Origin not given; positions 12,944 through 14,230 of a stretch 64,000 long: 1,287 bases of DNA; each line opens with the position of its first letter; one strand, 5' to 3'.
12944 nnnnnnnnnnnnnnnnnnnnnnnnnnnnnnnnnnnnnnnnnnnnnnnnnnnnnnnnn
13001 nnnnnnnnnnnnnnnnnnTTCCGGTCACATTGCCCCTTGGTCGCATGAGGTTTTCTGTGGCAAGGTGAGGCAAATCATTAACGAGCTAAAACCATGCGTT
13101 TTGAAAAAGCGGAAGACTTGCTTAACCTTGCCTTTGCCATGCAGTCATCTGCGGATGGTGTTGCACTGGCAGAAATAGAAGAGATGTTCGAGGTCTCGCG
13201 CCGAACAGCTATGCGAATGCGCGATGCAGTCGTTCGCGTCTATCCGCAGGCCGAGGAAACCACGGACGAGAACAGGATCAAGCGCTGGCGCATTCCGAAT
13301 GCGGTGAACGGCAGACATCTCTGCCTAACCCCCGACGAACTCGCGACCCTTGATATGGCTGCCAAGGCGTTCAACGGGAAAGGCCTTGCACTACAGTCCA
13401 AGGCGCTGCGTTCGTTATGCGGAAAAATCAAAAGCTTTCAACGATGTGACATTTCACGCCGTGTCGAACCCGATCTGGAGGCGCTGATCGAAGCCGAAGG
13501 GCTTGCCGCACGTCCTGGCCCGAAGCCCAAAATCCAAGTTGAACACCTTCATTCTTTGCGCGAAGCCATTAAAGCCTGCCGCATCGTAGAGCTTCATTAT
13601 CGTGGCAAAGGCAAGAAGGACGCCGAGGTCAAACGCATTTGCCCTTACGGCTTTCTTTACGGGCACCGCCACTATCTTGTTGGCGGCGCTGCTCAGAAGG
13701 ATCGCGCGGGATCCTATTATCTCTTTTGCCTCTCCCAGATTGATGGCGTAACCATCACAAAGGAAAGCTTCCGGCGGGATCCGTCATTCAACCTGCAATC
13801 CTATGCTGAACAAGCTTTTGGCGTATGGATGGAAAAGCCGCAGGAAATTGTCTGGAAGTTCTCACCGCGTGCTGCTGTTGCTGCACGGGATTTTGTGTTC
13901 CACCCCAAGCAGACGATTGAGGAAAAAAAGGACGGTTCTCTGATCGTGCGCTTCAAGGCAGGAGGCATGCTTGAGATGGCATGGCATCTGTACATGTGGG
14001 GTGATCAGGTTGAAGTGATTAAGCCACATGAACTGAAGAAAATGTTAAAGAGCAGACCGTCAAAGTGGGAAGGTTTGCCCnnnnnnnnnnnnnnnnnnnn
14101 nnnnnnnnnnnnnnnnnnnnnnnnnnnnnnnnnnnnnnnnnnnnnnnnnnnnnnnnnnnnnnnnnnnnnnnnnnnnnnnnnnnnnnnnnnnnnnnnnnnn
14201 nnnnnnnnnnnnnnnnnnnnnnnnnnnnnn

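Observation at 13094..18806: WYL regulator coupled to a PD-(D/E)xK nuclease, convergent with a 1139-aa Dna2/Nhi-like Fe-S nuclease-SF1 helicase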

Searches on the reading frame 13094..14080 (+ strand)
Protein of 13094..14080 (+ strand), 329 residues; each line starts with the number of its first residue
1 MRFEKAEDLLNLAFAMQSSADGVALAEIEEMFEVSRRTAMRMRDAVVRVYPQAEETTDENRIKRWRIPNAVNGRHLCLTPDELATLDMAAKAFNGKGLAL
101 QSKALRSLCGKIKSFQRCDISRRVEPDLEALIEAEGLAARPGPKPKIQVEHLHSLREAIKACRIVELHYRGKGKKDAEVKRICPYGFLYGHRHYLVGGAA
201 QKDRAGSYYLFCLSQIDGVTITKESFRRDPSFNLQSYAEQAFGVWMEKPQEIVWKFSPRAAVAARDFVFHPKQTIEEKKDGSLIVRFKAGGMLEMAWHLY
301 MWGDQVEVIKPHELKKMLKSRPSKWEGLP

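Call 3: search_protein_families(library=pfam, proteins=[window:13094-14080:+], max_evalue=0.01)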
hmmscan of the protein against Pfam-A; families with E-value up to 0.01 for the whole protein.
window:13094-14080:+ (329 aa): 2 families
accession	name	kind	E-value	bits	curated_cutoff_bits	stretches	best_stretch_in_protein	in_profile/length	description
PF25583.1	WCX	-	1.1e-13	51.7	23.9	1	249-321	2-71/76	WCX domain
PF13280.12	WYL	-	1.1e-06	29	21.8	1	150-220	1-69/70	WYL domain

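Call 4: search_protein_families(library=padloc, proteins=[window:13094-14080:+], max_evalue=0.01)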
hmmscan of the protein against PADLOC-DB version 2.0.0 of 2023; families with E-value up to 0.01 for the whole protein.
window:13094-14080:+ (329 aa): 3 families
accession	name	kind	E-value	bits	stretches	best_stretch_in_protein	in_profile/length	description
PDLC01652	WYL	-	9.8e-26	89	1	147-320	15-156/162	"CAS-I,CAS-II,CAS-III,CAS-IV,CAS-V,CAS-VI; associated_signaling"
PDLC01766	Cas3c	-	1.2e-25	87.9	1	4-320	5-307/1009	-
PDLC01457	WYL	-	1.3e-21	75.3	1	5-314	2-229/229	"CAS-I,CAS-II,CAS-III,CAS-IV,CAS-V,CAS-VI; associated_signaling"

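Call 5: search_protein_families(library=ncbifam, proteins=[window:13094-14080:+], max_evalue=0.01)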
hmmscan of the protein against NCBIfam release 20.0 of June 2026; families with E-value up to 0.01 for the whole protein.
window:13094-14080:+ (329 aa): 0 families

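Call 52: search_solved_structures(query=window:13094-14080:+, max_evalue=0.01, show_alignments=2)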
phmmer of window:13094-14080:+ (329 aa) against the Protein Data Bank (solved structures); distinct sequences matched with E-value up to 0.01: 5.
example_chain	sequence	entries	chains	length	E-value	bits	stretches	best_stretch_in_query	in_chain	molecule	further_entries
9pfq_Q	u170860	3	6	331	2e-58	201.1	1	1-319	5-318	WYL domain-containing protein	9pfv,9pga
8tp8_A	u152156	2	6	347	2.4e-58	200.9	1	1-319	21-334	DeoR-family transcriptional regulator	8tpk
9cu3_B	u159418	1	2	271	1.8e-41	145.4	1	73-319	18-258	WYL domain-containing protein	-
7tzv_A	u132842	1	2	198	3.3e-29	105.1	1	135-319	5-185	WYL domain-containing protein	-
7u02_B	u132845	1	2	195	4.3e-29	104.8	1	135-319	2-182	WYL domain-containing protein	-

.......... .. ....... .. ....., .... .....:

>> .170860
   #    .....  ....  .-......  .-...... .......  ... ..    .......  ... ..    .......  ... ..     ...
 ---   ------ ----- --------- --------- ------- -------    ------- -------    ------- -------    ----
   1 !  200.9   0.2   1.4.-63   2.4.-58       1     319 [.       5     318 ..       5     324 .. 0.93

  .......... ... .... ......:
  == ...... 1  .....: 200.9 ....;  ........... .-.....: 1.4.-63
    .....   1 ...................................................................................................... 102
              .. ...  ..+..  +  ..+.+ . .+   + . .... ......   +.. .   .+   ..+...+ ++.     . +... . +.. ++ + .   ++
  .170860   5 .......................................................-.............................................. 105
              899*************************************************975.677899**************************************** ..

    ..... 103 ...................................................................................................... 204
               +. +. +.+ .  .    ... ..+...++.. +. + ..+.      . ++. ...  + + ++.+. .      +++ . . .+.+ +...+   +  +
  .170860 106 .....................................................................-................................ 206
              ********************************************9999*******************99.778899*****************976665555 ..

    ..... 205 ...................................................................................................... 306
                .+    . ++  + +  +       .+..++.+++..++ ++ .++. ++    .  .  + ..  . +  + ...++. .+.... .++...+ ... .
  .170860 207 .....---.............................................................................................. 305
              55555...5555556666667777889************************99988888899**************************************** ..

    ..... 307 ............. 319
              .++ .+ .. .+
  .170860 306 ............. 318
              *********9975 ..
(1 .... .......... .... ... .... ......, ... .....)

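Call 61: find_related_loci(query=window:13094-14080:+, collection=metagenome_contigs, flank=7000)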
Query window:13094-14080:+ (329 aa) in metagenome_contigs; peptide patterns used: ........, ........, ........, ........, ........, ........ (x = any residue, [..] = any of these).
276 stretches matched a pattern; 52 encode a relative of the query (tblastn E <= 1e-3); 52 distinct loci.
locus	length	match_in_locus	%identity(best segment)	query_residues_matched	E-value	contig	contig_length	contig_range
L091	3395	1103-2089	76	1-329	0e+0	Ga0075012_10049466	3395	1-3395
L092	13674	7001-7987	73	1-329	2e-168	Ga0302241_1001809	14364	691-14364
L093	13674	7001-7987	73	1-329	2e-168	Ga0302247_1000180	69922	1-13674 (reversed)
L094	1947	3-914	78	26-329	1e-180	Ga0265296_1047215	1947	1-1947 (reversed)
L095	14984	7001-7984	48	1-329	1e-102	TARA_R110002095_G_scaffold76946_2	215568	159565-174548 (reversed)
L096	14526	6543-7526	48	1-329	5e-103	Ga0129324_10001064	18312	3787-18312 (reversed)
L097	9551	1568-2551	48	1-329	1e-102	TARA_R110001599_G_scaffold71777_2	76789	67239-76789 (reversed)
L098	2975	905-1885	46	1-329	3e-103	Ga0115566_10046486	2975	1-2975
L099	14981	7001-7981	46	1-329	1e-100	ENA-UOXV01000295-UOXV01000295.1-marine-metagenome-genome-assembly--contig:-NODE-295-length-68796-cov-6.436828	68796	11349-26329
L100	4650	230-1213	46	1-329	4e-101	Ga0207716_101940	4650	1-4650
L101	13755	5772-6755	46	1-329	2e-99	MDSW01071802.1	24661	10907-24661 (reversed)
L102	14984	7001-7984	46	1-329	1e-98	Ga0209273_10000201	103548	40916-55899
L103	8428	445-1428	46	1-329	3e-98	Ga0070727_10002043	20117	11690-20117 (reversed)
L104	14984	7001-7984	46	1-329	1e-95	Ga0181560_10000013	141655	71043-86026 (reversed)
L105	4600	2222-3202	44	1-329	3e-95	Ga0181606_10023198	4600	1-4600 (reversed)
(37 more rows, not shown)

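Call 107: list_cluster_members(proteins=[P0050, P0001, window:13094-14080:+])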
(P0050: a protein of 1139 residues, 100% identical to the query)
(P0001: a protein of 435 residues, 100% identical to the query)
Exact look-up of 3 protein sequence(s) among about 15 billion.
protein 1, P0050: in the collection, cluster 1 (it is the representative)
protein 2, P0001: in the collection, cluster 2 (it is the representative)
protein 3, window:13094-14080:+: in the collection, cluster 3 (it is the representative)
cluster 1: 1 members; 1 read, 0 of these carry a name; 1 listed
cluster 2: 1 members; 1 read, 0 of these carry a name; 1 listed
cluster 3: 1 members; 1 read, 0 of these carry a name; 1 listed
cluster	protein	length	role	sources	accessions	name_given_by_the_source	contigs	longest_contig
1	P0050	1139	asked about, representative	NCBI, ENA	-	-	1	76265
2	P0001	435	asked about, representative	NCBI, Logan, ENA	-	-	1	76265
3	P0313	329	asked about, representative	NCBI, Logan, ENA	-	-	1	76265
